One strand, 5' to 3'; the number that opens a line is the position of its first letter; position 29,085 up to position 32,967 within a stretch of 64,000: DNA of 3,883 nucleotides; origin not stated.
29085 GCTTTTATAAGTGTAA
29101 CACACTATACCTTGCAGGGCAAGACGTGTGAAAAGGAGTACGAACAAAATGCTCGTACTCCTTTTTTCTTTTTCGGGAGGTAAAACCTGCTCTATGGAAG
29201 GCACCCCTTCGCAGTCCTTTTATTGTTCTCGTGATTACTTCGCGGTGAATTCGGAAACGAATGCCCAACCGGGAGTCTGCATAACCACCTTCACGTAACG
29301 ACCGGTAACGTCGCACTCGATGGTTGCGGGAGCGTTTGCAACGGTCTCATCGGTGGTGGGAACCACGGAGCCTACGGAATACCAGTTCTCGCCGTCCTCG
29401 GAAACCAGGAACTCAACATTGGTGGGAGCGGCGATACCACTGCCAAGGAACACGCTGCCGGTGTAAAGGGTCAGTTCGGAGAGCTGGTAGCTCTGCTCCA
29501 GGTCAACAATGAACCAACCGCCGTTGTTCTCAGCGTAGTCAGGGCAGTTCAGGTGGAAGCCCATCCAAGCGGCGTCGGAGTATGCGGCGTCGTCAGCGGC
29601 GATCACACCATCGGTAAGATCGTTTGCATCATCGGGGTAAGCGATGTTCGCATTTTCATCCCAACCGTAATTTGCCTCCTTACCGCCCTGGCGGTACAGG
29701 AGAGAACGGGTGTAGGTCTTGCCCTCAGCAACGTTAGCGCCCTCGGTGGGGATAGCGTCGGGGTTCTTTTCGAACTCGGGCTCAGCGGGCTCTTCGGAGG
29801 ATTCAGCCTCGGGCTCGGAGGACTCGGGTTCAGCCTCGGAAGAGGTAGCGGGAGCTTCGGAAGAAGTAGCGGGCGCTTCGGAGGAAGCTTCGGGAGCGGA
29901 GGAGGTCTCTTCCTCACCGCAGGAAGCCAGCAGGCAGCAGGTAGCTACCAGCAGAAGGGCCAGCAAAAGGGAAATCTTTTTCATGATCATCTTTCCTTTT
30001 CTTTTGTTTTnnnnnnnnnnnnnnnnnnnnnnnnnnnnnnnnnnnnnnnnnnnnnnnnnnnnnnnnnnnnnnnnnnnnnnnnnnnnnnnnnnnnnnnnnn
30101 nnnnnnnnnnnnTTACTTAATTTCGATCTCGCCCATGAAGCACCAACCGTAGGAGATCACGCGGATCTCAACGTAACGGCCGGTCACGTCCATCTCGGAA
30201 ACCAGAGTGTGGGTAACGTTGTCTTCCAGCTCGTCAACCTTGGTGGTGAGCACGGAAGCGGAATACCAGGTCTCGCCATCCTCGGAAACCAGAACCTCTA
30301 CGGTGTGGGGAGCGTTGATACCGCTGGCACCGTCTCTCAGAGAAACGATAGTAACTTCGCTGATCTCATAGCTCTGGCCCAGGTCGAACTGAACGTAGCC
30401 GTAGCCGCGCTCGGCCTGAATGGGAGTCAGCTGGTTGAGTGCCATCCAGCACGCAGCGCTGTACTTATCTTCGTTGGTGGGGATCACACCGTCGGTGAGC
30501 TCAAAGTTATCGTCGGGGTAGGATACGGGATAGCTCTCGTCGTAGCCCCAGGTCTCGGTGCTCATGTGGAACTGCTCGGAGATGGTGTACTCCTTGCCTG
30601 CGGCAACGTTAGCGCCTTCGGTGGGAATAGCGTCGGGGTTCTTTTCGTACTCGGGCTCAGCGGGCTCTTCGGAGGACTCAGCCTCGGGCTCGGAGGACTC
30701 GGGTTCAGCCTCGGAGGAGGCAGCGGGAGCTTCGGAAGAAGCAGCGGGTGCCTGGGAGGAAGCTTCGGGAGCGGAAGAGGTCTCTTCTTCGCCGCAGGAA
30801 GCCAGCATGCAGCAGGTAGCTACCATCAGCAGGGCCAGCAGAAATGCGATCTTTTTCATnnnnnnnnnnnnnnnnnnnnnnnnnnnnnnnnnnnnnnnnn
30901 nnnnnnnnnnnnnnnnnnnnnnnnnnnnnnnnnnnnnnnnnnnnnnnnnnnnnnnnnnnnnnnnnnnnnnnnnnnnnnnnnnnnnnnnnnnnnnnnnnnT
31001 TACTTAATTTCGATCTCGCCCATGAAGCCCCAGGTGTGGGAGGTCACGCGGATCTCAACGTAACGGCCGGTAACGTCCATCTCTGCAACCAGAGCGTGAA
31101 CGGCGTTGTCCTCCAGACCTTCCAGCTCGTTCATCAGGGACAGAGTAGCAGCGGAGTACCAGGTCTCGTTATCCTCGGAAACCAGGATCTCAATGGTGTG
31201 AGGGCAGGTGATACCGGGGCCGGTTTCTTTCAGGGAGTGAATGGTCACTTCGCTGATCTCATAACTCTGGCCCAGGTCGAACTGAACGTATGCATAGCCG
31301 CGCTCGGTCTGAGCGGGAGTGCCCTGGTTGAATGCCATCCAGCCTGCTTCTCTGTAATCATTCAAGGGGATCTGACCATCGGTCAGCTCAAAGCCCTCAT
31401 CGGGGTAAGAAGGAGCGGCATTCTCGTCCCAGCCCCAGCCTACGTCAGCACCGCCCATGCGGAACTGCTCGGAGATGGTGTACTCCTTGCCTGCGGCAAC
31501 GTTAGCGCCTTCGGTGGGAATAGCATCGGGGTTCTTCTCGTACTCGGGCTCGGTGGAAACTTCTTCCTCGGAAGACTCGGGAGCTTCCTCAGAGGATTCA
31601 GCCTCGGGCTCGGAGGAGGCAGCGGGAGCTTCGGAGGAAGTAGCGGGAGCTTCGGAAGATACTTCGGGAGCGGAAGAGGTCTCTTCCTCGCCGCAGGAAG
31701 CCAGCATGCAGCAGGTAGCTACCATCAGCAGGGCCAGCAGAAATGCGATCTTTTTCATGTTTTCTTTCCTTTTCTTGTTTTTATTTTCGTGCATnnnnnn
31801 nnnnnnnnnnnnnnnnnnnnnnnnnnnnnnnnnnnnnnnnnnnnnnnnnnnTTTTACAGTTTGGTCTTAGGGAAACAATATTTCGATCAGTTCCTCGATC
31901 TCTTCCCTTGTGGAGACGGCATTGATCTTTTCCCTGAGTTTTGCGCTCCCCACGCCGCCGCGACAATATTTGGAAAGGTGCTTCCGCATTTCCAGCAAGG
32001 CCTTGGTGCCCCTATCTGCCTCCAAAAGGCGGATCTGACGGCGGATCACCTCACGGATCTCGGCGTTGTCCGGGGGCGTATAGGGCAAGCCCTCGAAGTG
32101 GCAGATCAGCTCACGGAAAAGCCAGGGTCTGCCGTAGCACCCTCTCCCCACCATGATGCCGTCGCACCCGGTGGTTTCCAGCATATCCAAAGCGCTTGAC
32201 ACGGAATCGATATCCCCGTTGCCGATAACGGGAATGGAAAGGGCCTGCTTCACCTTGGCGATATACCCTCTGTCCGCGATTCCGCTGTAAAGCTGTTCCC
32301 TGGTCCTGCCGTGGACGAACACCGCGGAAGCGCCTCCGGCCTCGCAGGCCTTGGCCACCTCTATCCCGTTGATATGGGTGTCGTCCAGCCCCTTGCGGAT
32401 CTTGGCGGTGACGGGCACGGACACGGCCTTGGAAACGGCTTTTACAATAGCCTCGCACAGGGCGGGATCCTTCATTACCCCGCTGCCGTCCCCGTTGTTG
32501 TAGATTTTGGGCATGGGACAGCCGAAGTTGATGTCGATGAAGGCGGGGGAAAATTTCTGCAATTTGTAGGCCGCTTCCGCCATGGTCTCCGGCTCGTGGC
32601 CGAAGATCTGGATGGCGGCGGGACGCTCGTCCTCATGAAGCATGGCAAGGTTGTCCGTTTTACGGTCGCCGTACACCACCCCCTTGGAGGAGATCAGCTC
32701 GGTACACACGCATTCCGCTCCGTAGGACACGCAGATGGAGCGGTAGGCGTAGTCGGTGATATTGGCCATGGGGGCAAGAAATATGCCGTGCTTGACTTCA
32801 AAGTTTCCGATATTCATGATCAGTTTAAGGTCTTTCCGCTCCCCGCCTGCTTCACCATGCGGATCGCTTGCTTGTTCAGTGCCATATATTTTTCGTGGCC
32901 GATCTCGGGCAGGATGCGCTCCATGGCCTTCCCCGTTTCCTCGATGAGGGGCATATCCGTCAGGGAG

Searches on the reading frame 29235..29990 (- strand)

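Call 11: search_protein_families(library=pfam, proteins=[window:29235-29990:-])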
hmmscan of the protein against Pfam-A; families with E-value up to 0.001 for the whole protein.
window:29235-29990:- (251 aa): 2 families
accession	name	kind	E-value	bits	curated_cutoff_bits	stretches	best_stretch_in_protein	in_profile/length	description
PF00754.31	F5_F8_type_C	-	1.2e-10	42.1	28.2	1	153-247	30-126/127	F5/8 type C domain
PF22633.2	F5_F8_type_C_2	-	1.6e-08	35.5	27.8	1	154-235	16-91/91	NedA-like, galactose-binding domain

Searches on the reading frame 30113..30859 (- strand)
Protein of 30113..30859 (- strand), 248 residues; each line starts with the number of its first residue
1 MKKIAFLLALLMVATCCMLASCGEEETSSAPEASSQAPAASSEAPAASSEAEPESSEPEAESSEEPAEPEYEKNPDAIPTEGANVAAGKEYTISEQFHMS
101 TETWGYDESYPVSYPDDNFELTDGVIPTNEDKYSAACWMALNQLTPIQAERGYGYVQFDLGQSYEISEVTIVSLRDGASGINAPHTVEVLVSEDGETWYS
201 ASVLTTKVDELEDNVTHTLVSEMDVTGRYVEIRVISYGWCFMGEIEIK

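Call 11: search_protein_families(library=pfam, proteins=[window:30113-30859:-])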
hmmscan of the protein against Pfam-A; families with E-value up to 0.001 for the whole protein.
window:30113-30859:- (248 aa): 2 families
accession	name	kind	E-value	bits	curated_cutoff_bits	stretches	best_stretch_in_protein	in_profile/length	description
PF00754.31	F5_F8_type_C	-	4.8e-10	40.1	28.2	1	154-241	35-123/127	F5/8 type C domain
PF22633.2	F5_F8_type_C_2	-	2.7e-07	31.5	27.8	1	155-232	21-91/91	NedA-like, galactose-binding domain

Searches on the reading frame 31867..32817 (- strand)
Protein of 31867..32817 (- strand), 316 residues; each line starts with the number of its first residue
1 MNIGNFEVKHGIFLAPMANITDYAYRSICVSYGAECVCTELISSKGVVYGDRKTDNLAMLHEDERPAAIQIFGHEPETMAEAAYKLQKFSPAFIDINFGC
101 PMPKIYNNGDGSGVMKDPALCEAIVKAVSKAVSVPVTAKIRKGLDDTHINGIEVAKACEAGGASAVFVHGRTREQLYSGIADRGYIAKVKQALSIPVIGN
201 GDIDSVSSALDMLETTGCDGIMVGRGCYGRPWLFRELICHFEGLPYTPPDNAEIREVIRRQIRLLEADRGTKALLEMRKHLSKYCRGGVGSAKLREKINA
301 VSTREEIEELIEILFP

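Call 11: search_protein_families(library=pfam, proteins=[window:31867-32817:-])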
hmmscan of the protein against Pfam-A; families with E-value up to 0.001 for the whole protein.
window:31867-32817:- (316 aa): 3 families
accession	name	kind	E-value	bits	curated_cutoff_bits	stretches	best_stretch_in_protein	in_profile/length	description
PF01207.24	Dus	-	8.1e-81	272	20.4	1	14-311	2-302/311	Dihydrouridine synthase (Dus)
PF01180.27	DHO_dh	-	5.6e-06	26.2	27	0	65-154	95-178/291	Dihydroorotate dehydrogenase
PF01680.23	SOR_SNZ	-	0.00036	20.8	27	0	152-219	23-94/207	SOR/SNZ family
